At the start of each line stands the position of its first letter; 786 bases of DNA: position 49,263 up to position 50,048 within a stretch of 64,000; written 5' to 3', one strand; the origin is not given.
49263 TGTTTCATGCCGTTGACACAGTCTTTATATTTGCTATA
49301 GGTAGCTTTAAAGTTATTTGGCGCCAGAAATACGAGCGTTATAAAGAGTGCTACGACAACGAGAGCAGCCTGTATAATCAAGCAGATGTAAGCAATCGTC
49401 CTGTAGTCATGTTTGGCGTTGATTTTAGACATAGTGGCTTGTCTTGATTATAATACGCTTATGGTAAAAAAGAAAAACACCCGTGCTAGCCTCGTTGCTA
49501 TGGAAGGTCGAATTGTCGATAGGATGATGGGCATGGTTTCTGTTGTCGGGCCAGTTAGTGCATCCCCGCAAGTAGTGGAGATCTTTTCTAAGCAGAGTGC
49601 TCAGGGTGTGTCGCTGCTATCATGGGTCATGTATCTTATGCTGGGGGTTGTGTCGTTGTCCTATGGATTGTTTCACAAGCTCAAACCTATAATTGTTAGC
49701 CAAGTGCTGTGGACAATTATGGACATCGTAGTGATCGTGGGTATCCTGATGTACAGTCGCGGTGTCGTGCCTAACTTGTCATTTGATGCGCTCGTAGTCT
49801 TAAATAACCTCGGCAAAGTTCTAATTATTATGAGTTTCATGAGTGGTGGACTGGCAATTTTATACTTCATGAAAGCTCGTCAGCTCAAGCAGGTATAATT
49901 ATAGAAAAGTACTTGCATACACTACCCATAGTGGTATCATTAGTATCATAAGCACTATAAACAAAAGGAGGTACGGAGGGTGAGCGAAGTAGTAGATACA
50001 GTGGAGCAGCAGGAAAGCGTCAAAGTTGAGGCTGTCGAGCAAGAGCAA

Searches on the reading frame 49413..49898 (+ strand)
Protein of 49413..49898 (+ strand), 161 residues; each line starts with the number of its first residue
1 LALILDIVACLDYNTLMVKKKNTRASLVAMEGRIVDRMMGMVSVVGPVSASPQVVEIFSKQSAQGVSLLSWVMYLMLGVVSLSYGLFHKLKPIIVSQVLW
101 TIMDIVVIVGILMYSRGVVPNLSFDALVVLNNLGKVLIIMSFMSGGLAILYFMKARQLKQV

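Call 27: search_protein_families(library=pfam, proteins=[window:49413-49898:+], max_evalue=0.001)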
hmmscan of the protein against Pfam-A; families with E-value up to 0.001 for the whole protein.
window:49413-49898:+ (161 aa): 1 family
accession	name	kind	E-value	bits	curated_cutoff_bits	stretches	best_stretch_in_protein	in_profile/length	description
PF04193.19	PQ-loop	-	8e-05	22.8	22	1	48-91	15-58/61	PQ loop repeat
